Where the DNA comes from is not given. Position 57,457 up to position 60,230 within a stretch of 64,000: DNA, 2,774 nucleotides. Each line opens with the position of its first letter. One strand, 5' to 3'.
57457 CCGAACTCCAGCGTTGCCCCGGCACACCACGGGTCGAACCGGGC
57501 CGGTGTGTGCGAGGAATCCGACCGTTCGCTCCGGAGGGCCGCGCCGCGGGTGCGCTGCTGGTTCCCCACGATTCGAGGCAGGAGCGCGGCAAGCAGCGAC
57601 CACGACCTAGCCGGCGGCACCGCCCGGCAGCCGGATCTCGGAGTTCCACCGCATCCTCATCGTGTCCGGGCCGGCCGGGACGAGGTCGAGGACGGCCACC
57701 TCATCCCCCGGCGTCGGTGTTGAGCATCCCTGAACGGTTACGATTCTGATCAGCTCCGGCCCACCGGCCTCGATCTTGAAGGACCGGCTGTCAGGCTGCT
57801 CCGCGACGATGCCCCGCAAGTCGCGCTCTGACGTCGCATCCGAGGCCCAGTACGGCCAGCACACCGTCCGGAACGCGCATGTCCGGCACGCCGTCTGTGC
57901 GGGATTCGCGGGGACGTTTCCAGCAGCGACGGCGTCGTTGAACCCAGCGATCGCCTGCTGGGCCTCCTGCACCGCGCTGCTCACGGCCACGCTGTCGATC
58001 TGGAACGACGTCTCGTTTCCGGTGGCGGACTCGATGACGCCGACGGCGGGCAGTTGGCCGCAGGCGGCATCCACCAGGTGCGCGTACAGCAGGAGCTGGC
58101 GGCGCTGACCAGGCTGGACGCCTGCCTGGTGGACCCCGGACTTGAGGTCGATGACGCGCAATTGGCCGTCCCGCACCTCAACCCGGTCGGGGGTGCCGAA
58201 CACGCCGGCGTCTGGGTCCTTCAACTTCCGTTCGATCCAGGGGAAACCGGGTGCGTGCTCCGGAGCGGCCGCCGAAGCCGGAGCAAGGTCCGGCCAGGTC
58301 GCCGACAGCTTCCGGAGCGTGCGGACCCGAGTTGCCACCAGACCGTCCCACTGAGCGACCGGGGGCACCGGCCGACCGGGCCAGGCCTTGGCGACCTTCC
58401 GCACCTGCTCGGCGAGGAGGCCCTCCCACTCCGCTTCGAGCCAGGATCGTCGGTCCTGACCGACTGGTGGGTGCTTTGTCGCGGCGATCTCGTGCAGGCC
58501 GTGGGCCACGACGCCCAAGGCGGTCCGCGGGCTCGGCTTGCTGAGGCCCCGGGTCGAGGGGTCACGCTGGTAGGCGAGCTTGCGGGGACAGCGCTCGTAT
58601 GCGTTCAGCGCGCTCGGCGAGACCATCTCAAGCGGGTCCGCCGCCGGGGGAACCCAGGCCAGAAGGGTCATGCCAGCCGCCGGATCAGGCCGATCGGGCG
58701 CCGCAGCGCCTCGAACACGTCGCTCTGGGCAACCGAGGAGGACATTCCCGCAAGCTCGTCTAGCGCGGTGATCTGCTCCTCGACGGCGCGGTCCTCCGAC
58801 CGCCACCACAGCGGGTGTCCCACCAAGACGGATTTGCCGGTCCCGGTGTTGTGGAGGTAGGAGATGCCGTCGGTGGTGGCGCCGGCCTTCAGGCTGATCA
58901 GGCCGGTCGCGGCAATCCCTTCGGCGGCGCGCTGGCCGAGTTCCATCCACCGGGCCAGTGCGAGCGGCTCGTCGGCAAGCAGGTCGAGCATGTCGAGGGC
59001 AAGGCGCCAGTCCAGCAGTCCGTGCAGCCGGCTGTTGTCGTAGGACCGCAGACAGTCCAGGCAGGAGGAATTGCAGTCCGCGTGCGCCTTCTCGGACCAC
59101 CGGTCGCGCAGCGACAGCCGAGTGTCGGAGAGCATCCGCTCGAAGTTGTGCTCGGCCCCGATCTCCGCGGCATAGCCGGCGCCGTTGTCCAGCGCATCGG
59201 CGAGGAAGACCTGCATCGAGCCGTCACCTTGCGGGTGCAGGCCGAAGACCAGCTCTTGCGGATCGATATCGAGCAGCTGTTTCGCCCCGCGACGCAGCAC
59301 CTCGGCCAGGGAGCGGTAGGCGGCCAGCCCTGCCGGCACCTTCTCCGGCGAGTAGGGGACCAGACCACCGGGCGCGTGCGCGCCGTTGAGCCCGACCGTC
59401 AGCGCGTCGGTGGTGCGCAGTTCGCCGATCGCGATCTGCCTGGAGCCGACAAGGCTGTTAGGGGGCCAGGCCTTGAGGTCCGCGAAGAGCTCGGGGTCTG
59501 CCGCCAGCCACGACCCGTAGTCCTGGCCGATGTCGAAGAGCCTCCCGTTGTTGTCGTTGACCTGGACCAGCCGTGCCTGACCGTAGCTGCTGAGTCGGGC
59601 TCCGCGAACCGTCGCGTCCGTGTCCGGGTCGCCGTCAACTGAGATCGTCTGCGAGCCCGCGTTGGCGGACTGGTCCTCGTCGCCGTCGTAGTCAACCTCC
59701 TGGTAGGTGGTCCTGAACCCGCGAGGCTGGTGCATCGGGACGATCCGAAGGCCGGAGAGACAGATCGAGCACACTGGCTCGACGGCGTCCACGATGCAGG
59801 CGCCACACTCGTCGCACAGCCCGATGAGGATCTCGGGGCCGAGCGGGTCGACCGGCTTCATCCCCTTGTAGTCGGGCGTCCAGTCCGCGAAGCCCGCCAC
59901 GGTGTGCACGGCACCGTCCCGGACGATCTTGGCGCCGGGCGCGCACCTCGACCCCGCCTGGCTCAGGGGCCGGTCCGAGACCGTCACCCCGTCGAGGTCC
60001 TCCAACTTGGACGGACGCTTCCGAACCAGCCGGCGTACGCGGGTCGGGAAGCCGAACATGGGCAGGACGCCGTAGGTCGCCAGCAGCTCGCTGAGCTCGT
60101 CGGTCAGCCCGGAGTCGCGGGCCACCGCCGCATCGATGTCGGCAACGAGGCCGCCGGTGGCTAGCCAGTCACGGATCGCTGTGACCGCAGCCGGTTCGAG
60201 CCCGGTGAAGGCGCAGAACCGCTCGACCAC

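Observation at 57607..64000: DruE/YprA-like giant helicase translationally coupled to a 4-Cys Cas4/RecB-like nuclease: candidate new defence module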

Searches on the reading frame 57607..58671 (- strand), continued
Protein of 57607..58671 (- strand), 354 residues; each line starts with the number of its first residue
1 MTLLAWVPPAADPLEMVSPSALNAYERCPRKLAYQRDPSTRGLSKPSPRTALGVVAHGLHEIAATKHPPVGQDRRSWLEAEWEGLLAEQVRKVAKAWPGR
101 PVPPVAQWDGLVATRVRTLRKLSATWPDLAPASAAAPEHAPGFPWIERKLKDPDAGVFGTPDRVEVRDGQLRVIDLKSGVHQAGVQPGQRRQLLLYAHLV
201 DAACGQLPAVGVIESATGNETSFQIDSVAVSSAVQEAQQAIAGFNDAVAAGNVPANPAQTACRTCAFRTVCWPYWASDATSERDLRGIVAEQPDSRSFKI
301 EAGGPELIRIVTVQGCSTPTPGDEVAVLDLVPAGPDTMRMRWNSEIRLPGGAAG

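Call 75: search_protein_families(library=padloc, proteins=[L010:171-1415:+, L010:1553-2980:+, L010:2980-4647:+, L010:4644-9998:+, L010:10001-11068:+, L008:2-1414:-], max_evalue=0.00001)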
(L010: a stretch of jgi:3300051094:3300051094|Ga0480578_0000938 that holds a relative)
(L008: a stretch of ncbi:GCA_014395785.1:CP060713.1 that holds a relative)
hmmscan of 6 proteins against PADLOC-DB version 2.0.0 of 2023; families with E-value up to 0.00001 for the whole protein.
L010:171-1415:+ (414 aa): 53 families (the best 25 are shown)
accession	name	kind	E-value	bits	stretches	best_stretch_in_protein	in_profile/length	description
PDLC03378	MTase_II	-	5.2e-60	201.5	1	6-352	5-337/344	Type II methyltransferase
PDLC03234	MTase_II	-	1.3e-59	200.4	2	6-217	7-203/375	Type II methyltransferase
PDLC00026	DruM2|DruM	-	4.4e-58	195.4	1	6-349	7-322/336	DNA cytosine methylase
PDLC00033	DruM2|DruM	-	7.5e-55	184.7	1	6-347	24-366/368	DNA cytosine methylase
PDLC03326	MTase_II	-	3.5e-48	162.8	2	6-219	7-217/412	Type II methyltransferase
PDLC03272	MTase_II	-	2e-40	137.2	1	6-348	77-393/407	Type II methyltransferase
PDLC03237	MTase_II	-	1.5e-37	127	2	7-188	797-972/1036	Type II methyltransferase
PDLC02650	DrmMII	-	1.9e-34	117.3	2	6-130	11-134/435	DrmMII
PDLC03307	MTase_II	-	1.5e-33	114.6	2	8-136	5-118/382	Type II methyltransferase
PDLC00027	DruM2|DruM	-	2.2e-30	104.2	2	7-186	15-173/361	DNA cytosine methylase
PDLC00030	DruM2|DruM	-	5.7e-30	102.7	1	4-185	6-185/380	DNA cytosine methylase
PDLC02648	DrmMII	-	1.5e-27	94.6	2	6-186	24-227/468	DrmMII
PDLC00029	DruM2|DruM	-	4.6e-26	90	1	7-347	8-313/329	DNA cytosine methylase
PDLC00031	DruM2|DruM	-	6.2e-26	89.3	1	7-341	15-347/361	DNA cytosine methylase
PDLC02649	DrmMII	-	1.1e-25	88.5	2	73-194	114-229/422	DrmMII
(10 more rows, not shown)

L010:1553-2980:+ (475 aa): 9 families
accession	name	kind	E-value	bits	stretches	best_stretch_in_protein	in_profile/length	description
PDLC00016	DruF2|DruF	-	5.5e-118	393.4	1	2-475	15-489/1030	Unknown function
PDLC00023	DruF2|DruF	-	8.8e-112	372.9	1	5-475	3-467/1011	Unknown function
PDLC00052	DruF4|DruF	-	6.1e-48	161.4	1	6-267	5-261/692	Unknown function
PDLC00017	DruF2|DruF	-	1.4e-46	157.1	1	10-445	10-428/693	Unknown function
PDLC00020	DruF2|DruF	-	2.4e-45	152.9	1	10-443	9-427/693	Unknown function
PDLC00055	DruF4|DruF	-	2.5e-34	116.7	1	12-230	6-221/703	Unknown function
PDLC00054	DruF4|DruF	-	1.1e-24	85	1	13-298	5-269/678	Unknown function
PDLC00053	DruF4|DruF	-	1.9e-23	80.9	1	12-267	4-254/689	Unknown function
PDLC00021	DruF2|DruF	-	1.1e-19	68.6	1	13-270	5-250/676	Unknown function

L010:2980-4647:+ (555 aa): 3 families
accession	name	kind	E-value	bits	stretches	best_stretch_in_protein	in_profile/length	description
PDLC00016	DruF2|DruF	-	9.3e-108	359.6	1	2-552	492-1027/1030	Unknown function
PDLC00023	DruF2|DruF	-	1.1e-103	346.2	1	2-533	470-983/1011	Unknown function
PDLC00057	DruL4|DruL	-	2.7e-12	44.6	1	290-547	41-295/309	Unknown function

L010:4644-9998:+ (1784 aa): 16 families
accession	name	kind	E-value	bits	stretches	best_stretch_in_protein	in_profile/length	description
PDLC00015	DruE2|DruE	-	0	1581.2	1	7-1783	4-1880/1887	SNF2 family N-terminal domain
PDLC00014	DruE2|DruE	-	0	1423.9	1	7-1783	3-1923/1928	SNF2 family N-terminal domain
PDLC00051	DruE4|DruE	-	0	1328.5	1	7-1783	5-1823/1829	SNF2 family N-terminal domain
PDLC00013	DruE1|DruE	-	4.2e-162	540.1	4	12-403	11-395/1776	SNF2 family N-terminal domain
PDLC00037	DruE3|DruE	-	8.5e-119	396.4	5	276-555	209-494/2055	SNF2 family N-terminal domain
PDLC00035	DruE3|DruE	-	2.5e-86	288.6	3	1116-1444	1060-1426/1460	SNF2 family N-terminal domain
PDLC00036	DruE3|DruE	-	7.4e-64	213.6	3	276-554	195-464/2023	SNF2 family N-terminal domain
PDLC02896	DpdJ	-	3.2e-18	62.9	1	279-359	326-402/1487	DpdJ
PDLC03960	SngC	-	4.1e-16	56.9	1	99-207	24-98/720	-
PDLC02569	DrmA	-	2.8e-12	43.3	1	1117-1186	831-898/1095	DrmA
PDLC02503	BrxHI|BrxHII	-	3.2e-10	36.9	0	1118-1160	301-343/698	BrxHI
PDLC02570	DrmA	-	8.9e-10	35.5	1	1117-1183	583-647/851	DrmA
PDLC02893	DpdJ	-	1.9e-09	34.1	0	288-362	347-416/876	DpdJ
PDLC02872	DpdF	-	3.1e-07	27.3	0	1111-1167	447-504/859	DpdF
PDLC02898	DpdJ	-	3.8e-07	27.3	0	288-361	347-415/506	DpdJ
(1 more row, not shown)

L010:10001-11068:+ (355 aa): 5 families
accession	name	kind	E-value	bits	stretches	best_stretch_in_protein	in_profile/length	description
PDLC00060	DruK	-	5.2e-51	172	1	15-351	3-342/347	PD-(D/E)XK nuclease superfamily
PDLC00059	DruK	-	1.3e-27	94.9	1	14-306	9-273/326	PD-(D/E)XK nuclease superfamily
PDLC01250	Cas4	-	1.7e-09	36.2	1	139-267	52-167/168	"CAS-I,CAS-II,CAS-III,CAS-IV,CAS-V,CAS-VI; acquisition_associated"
PDLC00943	Cas4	-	2.9e-08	31.9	1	135-268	54-179/180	CRISPR-associated protein Cas4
PDLC00944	Cas4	-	4.4e-06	25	0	133-232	51-152/177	Cas4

L008:2-1414:- (471 aa): 57 families (the best 25 are shown)
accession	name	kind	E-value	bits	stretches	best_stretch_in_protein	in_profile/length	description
PDLC03220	MTase_II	-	4.2e-195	647.3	1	3-471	9-491/525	Type II methyltransferase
PDLC00034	DruM2|DruM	-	1.6e-185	615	1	1-471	3-427/457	DNA cytosine methylase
PDLC03272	MTase_II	-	5.3e-70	234.6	2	4-177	73-235/407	Type II methyltransferase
PDLC03361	MTase_II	-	6e-50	168.4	1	3-176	84-281/455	Type II methyltransferase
PDLC03378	MTase_II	-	8.4e-49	164.7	2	6-177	3-167/344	Type II methyltransferase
PDLC02653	DrmMII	-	8.8e-49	164.2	2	6-175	5-171/333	DrmMII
PDLC03234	MTase_II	-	1.1e-43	147.9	2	6-183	5-180/375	Type II methyltransferase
PDLC03269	MTase_II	-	3.7e-41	139.6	1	5-175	3-163/437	Type II methyltransferase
PDLC03217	MTase_II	-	2.5e-39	133.3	1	6-174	385-541/703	Type II methyltransferase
PDLC00033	DruM2|DruM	-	3.7e-35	119.9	2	4-177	20-190/368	DNA cytosine methylase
PDLC00026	DruM2|DruM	-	5.5e-35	119.5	1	5-177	4-167/336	DNA cytosine methylase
PDLC03716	oMTase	-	1.2e-34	118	1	6-175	39-197/349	orphan methyltransferase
PDLC03242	MTase_II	-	4.9e-34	115.9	1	7-181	102-263/409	Type II methyltransferase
PDLC03326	MTase_II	-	1.6e-33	114.5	1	9-175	8-173/412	Type II methyltransferase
PDLC03237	MTase_II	-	6.3e-31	105.1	2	7-177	795-968/1036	Type II methyltransferase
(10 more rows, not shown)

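Call 97: search_protein_representatives(alignment_id=A1)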
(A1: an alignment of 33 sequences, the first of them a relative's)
Query: 33 sequences, 361 profile positions. Proteins with E-value up to 0.001 (for the whole library): 6762; up to 1e-10: 1926; up to 1e-30: 481. The best 150 are listed.
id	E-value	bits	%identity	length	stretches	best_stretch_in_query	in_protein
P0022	1.1e-134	465.6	-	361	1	3-358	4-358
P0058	8.3e-134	462.7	-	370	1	2-359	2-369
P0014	3.4e-130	450.8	-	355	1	2-359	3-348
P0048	4.8e-127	440.5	-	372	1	2-359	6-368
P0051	5.3e-126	437.0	-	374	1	2-358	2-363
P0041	6.2e-121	420.4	-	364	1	1-357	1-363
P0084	6.6e-120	417.0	-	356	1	3-357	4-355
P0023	1.1e-119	416.3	-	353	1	2-358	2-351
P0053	6.2e-119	413.8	-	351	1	16-357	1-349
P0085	4.4e-118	411.0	-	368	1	5-359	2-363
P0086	4.0e-117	407.8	-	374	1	6-359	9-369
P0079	1.3e-116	406.2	-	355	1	4-357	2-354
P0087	9.4e-115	400.0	-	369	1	2-357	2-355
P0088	3.4e-112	391.6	-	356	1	1-359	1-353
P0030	1.4e-111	389.6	-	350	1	4-358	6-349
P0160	3.0e-75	270.1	-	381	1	4-356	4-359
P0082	5.9e-68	246.1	-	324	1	138-356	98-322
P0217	6.3e-61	223.0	-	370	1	7-355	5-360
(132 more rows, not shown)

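Call 98: find_encoding_contigs(protein=P0217, flank=10000, max_places=1)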
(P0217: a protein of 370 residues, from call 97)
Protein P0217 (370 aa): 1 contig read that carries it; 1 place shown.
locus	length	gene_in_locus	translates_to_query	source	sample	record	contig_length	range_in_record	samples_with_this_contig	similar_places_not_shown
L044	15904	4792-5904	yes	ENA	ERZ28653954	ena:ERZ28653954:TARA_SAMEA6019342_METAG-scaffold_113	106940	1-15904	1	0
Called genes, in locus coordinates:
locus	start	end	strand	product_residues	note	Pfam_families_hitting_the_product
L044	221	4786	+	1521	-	PF09369:MZB (faint), PF27116:YjiV_N (weak), PF00271:Helicase_C (weak)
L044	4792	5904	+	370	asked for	PF12705:PDDEXK_1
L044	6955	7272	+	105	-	PF25583:WCX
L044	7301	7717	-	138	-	PF01850:PIN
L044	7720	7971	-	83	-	PF04014:MazE_antitoxin (weak)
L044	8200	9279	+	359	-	PF00149:Metallophos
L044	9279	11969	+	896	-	PF02463:SMC_N (faint), PF13175:AAA_15 (faint), PF13476:AAA_23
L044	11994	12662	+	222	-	-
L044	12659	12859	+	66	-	-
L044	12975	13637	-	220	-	PF13468:Glyoxalase_3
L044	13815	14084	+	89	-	-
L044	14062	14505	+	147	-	PF01850:PIN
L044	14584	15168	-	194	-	PF00313:CSD, PF06961:DUF1294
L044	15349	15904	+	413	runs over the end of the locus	PF00067:p450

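Call 99: find_encoding_contigs(protein=P0160, flank=10000, max_places=1)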
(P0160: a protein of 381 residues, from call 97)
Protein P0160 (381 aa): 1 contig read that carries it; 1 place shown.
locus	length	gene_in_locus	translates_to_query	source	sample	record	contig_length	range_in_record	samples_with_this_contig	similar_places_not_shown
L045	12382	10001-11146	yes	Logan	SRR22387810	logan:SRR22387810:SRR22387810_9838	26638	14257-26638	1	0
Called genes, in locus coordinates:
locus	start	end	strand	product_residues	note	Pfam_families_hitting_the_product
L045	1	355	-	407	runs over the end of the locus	PF00145:DNA_methylase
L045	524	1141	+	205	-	PF00730:HhH-GPD (weak)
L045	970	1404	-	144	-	-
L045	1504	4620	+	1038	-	-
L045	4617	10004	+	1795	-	PF00270:DEAD, PF27116:YjiV_N, PF00271:Helicase_C, PF09369:MZB (weak)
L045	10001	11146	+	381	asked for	PF12705:PDDEXK_1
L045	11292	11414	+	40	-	-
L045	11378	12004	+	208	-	PF13274:SocA_Panacea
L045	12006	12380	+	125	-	?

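Call 103: search_dna_similar(query=window:57607-58671:-, collection=plasmids, mode=protein, max_evalue=1e-10, max_rows=15)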
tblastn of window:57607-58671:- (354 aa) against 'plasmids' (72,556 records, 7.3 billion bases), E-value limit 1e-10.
No match.

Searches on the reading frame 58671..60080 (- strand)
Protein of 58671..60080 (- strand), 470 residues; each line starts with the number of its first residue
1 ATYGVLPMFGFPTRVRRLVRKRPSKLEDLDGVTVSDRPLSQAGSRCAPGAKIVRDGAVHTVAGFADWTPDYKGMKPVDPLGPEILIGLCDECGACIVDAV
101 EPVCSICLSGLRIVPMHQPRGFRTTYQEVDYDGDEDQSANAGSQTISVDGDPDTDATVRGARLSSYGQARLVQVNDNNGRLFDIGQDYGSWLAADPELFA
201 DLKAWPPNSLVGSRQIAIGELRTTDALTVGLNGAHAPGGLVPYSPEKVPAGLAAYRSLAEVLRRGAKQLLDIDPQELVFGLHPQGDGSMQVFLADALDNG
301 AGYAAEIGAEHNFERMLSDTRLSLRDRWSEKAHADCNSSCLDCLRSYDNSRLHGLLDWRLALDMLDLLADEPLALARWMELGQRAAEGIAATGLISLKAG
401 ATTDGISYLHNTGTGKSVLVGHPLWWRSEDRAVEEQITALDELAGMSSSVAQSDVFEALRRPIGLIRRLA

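Call 100: predict_structure(alignment_id=A3)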
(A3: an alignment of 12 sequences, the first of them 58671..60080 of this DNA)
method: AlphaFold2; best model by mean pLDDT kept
length: 470 residues; sequences in the alignment: 12
mean_pLDDT: 77.4   pTM: 0.77
mean pLDDT of the five models: 77.4, 76.6, 75.1, 73.4, 72.1
residues with pLDDT >= 90: 131; 70-90: 211; 50-70: 71; < 50: 57
segments of 3 or more residues with pLDDT < 50: 1-8, 10-19, 31-43, 131-141, 338-342, 347-353
pLDDT, mean of each block of 10 residues (from residue 1): 44 47 51 42 60 61 73 72 89 88 88 86 61 38 75 91 92 78 84 83 78 86 91 60 74 86 90 83 85 83 91 95 81 53 49 67 91 86 91 89 93 94 83 86 91 88 88
secondary structure, 60 per line:
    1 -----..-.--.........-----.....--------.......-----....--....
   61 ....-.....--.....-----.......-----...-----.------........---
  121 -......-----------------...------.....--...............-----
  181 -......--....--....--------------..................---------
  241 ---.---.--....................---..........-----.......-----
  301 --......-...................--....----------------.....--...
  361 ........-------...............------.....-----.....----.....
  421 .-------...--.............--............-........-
elements in order: H12-20 H26-30 H39-45 E51-54 E57-64 E66-70 E73-77 E83-89 E95-97 E110-117 E122-127 E145-147 E154-158 E161-175 E182-187 E190-193 H196-199 E214-231 H251-270 E277-283 E289-295 H303-308 H310-328 H331-334 H351-355 H358-368 H376-390 E397-401 E407-411 E416-421 H434-446 E449-454 H455-460 H462-469

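Call 102: fold_search(model_id=the predicted structure, library=pdb)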
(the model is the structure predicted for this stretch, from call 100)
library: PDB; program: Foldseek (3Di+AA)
matches with E <= 10: 469; with E <= 0.001: 1
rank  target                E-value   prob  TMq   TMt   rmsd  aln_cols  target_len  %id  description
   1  6znp_A                5.2e-06  1.00  0.30  0.20   6.3       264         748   12  Crystal Structure of DUF1998 helicase MrfA bound to DNA (released 2020-11-25)
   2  6znq_B                3.9e-03  0.98  0.26  0.18  11.2       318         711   12  Crystal Structure of DUF1998 helicase MrfA bound to DNA and AMPPNP (released 2020-11-25)
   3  1ycl                  2.4e-02  0.75  0.15  0.36   7.3       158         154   12  Crystal Structure of B. subtilis LuxS in Complex with a Catalytic 2-Ketone Intermediate (released 2005-03-15)
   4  6fg9_B                3.6e-02  0.06  0.09  0.06  24.1       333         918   10  Mouse SORCS2 ectodomain (sortilin related VPS10 domain containing receptor 2) (released 2018-08-01)
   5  6ffy_A                6.1e-02  0.08  0.11  0.07  23.2       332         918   11  Structure of the mouse SorCS2-NGF complex (released 2018-08-01)
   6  8fg6_B                7.7e-02  0.13  0.08  0.19  16.2       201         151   11  Design of amyloidogenic peptide traps (released 2024-03-20)
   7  2fqo                  8.1e-02  0.54  0.16  0.37   7.2       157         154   10  Crystal structure of B. subtilis LuxS in complex with (2S)-2-Amino-4-[(2R,3R)-2,3-dihydroxy-3-N- hydroxycarbamoyl-propyl (released 2006-05-30)
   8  5dm3_A                1.2e-01  0.08  0.12  0.14  18.5       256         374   11  Crystal Structure of Glutamine Synthetase from Chromohalobacter salexigens DSM 3043(Csal_0679, TARGET EFI-550015) with (released 2015-09-16)
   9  6fg9_A                1.4e-01  0.05  0.10  0.06  24.3       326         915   10  Mouse SORCS2 ectodomain (sortilin related VPS10 domain containing receptor 2) (released 2018-08-01)
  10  5e68_A                2.6e-01  0.51  0.17  0.38   6.5       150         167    9  High resolution crystal structure of LuxS - Quorum sensor molecular complex from Salmonella typhi at 1.58 Angstroms (released 2016-10-12)
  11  5dm3_C                3.6e-01  0.08  0.13  0.15  17.0       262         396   12  Crystal Structure of Glutamine Synthetase from Chromohalobacter salexigens DSM 3043(Csal_0679, TARGET EFI-550015) with (released 2015-09-16)
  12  2idl_A                3.8e-01  0.15  0.10  0.31  10.7       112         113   17  Crystal Structure of Conserved Protein of Unknown Function from Streptococcus pneumoniae (released 2006-10-17)
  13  1joe_A                4.1e-01  0.28  0.17  0.39   6.8       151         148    8  Crystal Structure of Autoinducer-2 Production Protein (LuxS) from Heamophilus influenzae (released 2001-08-08)
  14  4ug0_SY               4.1e-01  0.12  0.09  0.26  14.6       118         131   14  STRUCTURE OF THE HUMAN 80S RIBOSOME (released 2015-06-10)
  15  1j6w_B                4.3e-01  0.25  0.16  0.35   7.0       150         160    7  CRYSTAL STRUCTURE OF HAEMOPHILUS INFLUENZAE LUXS (released 2001-06-08)
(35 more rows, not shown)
